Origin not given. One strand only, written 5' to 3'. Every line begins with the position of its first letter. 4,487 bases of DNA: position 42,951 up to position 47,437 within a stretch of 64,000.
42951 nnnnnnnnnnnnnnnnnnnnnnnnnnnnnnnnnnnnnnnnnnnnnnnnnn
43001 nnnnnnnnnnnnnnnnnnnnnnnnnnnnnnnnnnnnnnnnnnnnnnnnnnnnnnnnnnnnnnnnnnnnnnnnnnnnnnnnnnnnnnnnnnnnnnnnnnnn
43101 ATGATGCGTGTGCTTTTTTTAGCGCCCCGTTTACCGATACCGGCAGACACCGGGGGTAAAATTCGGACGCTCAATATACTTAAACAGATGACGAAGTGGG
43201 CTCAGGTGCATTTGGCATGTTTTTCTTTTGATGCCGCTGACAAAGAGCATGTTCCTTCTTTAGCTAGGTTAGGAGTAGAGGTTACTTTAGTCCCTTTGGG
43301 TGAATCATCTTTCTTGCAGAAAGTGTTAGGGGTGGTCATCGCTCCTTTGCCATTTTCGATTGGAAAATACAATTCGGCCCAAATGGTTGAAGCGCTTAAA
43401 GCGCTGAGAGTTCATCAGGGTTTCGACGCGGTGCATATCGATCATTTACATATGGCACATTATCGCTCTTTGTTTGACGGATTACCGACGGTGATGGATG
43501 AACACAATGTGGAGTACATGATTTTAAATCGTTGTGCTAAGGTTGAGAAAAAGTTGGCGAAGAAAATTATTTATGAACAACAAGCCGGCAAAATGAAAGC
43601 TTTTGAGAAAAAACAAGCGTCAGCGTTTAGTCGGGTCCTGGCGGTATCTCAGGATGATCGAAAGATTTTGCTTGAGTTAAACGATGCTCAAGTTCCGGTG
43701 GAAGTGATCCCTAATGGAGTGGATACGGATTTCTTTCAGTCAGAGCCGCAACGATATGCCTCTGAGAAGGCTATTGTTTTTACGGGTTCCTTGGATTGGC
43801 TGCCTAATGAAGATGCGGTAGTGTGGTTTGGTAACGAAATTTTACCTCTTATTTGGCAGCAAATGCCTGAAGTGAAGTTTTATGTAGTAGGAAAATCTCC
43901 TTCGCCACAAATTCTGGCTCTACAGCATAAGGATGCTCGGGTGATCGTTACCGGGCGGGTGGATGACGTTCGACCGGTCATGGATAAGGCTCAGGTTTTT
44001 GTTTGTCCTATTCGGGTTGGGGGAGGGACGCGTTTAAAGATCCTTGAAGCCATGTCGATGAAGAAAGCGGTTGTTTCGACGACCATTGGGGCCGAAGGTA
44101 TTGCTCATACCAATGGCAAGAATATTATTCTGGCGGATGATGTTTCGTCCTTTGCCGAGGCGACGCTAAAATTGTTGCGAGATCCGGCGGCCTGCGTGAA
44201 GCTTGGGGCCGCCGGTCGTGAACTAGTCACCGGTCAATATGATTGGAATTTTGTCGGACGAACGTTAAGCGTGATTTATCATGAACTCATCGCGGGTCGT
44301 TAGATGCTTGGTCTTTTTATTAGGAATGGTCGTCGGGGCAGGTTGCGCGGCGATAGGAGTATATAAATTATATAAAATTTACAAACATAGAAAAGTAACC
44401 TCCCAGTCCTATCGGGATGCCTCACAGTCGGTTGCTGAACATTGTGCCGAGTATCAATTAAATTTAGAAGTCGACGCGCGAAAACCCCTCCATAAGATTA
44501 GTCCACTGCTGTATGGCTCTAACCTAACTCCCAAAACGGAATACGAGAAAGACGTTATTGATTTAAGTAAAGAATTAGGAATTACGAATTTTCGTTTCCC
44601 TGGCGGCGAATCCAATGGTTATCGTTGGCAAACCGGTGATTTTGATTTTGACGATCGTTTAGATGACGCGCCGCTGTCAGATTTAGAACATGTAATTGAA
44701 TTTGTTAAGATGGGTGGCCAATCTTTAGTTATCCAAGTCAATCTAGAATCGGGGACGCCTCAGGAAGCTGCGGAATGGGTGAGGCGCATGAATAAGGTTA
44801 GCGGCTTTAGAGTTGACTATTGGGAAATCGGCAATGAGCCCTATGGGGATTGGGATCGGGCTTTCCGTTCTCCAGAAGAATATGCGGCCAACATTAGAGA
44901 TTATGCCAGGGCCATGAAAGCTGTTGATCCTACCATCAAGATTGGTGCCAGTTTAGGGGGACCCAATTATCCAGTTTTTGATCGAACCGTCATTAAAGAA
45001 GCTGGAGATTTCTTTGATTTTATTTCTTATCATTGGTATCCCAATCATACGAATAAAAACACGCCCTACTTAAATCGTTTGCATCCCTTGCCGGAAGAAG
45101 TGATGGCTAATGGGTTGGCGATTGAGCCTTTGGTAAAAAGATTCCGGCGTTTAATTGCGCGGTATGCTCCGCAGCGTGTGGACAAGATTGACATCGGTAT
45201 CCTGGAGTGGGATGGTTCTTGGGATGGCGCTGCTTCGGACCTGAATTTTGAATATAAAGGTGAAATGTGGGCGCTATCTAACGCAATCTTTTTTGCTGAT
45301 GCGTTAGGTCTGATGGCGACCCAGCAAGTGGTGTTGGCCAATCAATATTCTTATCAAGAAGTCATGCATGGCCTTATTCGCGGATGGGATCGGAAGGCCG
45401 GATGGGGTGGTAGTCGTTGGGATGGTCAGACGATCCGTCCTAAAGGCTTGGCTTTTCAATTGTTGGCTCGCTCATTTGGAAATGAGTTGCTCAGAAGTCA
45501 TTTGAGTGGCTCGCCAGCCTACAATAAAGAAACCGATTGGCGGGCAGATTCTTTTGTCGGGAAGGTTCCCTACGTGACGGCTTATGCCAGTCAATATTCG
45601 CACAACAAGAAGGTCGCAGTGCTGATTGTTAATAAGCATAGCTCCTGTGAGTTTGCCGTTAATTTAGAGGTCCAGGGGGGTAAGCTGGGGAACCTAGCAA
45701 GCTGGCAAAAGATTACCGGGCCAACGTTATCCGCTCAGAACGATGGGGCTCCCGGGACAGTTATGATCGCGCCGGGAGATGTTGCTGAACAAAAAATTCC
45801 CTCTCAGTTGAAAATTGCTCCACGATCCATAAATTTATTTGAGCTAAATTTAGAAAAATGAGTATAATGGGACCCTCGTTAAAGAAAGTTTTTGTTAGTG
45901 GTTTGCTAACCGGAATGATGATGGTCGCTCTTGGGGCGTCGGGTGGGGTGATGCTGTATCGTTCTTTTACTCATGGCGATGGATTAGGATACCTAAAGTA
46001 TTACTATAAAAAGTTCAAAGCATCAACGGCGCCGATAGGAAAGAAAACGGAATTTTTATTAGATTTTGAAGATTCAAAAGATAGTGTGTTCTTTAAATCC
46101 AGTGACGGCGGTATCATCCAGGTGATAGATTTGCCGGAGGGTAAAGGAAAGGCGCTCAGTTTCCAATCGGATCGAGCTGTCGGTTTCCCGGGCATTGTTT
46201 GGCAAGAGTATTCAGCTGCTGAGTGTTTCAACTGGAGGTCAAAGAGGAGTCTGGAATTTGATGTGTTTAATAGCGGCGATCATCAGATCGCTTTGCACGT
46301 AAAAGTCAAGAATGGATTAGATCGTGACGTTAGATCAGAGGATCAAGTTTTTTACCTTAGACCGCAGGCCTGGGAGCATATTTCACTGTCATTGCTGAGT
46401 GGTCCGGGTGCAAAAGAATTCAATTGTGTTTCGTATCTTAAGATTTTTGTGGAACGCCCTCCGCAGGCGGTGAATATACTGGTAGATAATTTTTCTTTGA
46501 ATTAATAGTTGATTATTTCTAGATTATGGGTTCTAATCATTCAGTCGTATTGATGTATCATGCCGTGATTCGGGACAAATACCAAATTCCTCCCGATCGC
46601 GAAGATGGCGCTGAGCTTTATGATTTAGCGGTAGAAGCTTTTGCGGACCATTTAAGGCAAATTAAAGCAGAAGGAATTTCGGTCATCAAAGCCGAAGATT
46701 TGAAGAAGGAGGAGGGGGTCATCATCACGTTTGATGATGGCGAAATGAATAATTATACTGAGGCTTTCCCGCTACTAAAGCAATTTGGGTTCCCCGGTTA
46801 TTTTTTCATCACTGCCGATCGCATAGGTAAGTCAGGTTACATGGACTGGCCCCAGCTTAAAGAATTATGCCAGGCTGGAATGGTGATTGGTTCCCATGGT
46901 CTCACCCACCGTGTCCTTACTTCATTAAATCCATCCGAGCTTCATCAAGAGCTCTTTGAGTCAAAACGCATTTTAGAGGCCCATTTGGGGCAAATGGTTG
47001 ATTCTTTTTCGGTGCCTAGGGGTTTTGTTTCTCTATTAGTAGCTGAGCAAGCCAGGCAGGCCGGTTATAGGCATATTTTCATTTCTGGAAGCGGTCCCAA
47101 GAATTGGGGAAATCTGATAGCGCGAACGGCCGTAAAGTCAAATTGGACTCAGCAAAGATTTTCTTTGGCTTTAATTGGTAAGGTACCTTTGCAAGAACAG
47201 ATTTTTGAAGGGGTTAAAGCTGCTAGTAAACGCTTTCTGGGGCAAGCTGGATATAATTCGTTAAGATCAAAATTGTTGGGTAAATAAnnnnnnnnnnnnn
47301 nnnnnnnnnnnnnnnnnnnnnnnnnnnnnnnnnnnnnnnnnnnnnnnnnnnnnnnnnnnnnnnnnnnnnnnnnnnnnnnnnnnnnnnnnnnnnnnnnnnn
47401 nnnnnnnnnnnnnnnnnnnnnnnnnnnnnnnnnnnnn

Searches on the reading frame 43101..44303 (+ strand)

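Call 9: search_protein_families(library=pfam, proteins=[window:43101-44303:+])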
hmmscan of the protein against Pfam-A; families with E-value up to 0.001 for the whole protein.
window:43101-44303:+ (400 aa): 5 families
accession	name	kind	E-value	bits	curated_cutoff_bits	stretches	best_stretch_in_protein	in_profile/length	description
PF13692.12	Glyco_trans_1_4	-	2.1e-30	106.3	27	1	223-361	2-142/142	Glycosyl transferases group 1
PF13439.12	Glyco_transf_4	-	2.6e-14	54.1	28.5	1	53-210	14-169/170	Glycosyltransferase Family 4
PF00534.26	Glycos_transf_1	-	1.1e-10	41.7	26.4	1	248-374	37-171/172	Glycosyl transferases group 1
PF13579.12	Glyco_trans_4_4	-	9.6e-06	26.5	29.7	1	53-206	13-158/158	Glycosyl transferase 4-like domain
PF13524.12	Glyco_trans_1_2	-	2.5e-05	24.7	25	1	253-383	10-136/144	Glycosyl transferase-like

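Call 10: search_protein_families(library=ncbifam, proteins=[window:43101-44303:+])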
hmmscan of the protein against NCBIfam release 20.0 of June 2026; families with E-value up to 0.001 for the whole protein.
window:43101-44303:+ (400 aa): 13 families
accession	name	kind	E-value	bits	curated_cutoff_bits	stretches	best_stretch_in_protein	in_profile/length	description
TIGR03087.1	stp1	hypoth_equivalog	3.2e-86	290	316.65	1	4-384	1-385/397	TIGR03087 family PEP-CTERM/XrtA system glycosyltransferase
TIGR03088.1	stp2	hypoth_equivalog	2.2e-12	46.7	409.05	1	180-396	141-373/374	TIGR03088 family PEP-CTERM/XrtA system glycosyltransferase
TIGR04063.1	stp3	hypoth_equivalog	1.4e-11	44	442.05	1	173-397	155-396/397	TIGR04063 family PEP-CTERM/XrtA system glycosyltransferase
TIGR02149.1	glgA_Coryne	subfamily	3.2e-11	43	302.4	1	288-396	275-390/391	glycogen synthase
NF041876.1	EPS_EpsE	equivalog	1.5e-09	37.6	400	1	288-383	287-383/389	exopolysaccharide biosynthesis GT4 family glycosyltransferase EpsE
TIGR03999.1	thiol_BshA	equivalog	1.7e-09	37.1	273.7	1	178-396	147-373/375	N-acetyl-alpha-D-glucosaminyl L-malate synthase BshA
NF047684.1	TeichurnBiosyTuaC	equivalog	2e-07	30.3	550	1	162-397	152-390/391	teichuronic acid biosynthesis protein TuaC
TIGR04047.1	MSMEG_0565_glyc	hypoth_equivalog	7.1e-07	28.6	259.85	0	273-393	251-371/373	MSMEG_0565 family glycosyltransferase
NF041010.1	glycosy_Agl16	equivalog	7e-06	25.1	575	1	147-396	104-351/352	glycosylation protein Agl16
NF053787.1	GlcN_PG_synth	equivalog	1.3e-05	24.3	480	0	312-397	276-360/361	N-acetylglucosaminyl phosphatidylglycerol synthase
NF053513.1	Gtran_IagA_BgsA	equivalog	1.5e-05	24.2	460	1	188-396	117-331/333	LTA glycolipid anchor biosynthesis glycosyltransferase, IagA/BgsA family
NF038229.1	Glyco4_Geo_Pelo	equivalog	3.2e-05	23.1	400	1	294-397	235-337/338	GPMC system family 4 glycosyltransferase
NF041139.1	TreT_Thcocales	equivalog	0.00056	18.8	775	1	297-379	313-395/412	trehalose synthase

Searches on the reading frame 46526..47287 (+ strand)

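Call 9: search_protein_families(library=pfam, proteins=[window:46526-47287:+])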
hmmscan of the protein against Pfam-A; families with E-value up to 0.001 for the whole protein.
window:46526-47287:+ (253 aa): 1 family
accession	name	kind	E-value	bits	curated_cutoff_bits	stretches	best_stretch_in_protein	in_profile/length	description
PF01522.26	Polysacc_deac_1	-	5.7e-24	84.9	23.1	1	61-183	5-123/124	Polysaccharide deacetylase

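Call 10: search_protein_families(library=ncbifam, proteins=[window:46526-47287:+])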
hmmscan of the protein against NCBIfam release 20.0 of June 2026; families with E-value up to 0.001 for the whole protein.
window:46526-47287:+ (253 aa): 10 families
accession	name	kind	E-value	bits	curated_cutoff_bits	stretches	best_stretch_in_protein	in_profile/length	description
TIGR02764.1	spore_ybaN_pdaB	equivalog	1.5e-11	44.5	237.4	1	61-196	4-135/191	polysaccharide deacetylase family sporulation protein PdaB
TIGR03938.2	deacetyl_PgaB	equivalog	8.6e-11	40.8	321.9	1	4-124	1-141/621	poly-beta-1,6-N-acetyl-D-glucosamine N-deacetylase PgaB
TIGR02884.1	spore_pdaA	equivalog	1.4e-10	41.2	298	1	61-187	35-159/224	delta-lactam-biosynthetic de-N-acetylase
TIGR04243.1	nodulat_NodB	equivalog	9.8e-08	31.7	240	1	65-194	4-130/197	chitooligosaccharide deacetylase NodB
NF045821.1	PgAcgDacpgdA1_Bac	equivalog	3.6e-06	26.1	400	1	64-167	89-189/282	peptidoglycan-N-acetylglucosamine deacetylase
TIGR03006.1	pepcterm_polyde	equivalog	3.6e-05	23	276.2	1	111-164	66-119/272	XrtA system polysaccharide deacetylase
NF045820.1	PgAcgDacpgdA_Strep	equivalog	4.2e-05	22.5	800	1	56-168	261-370/463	peptidoglycan-N-acetylglucosamine deacetylase PgdA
TIGR03933.1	PIA_icaB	equivalog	5e-05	22.9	248.35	1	62-119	71-133/245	intercellular adhesin biosynthesis polysaccharide N-deacetylase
NF011177.0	PRK14582.1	equivalog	0.00074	17.9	923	0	62-92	106-136/671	poly-beta-1,6-N-acetyl-D-glucosamine N-deacetylase PgaB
TIGR02873.1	spore_ylxY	hypoth_equivalog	0.00075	18.8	391.5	1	79-185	102-204/268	probable sporulation protein, polysaccharide deacetylase family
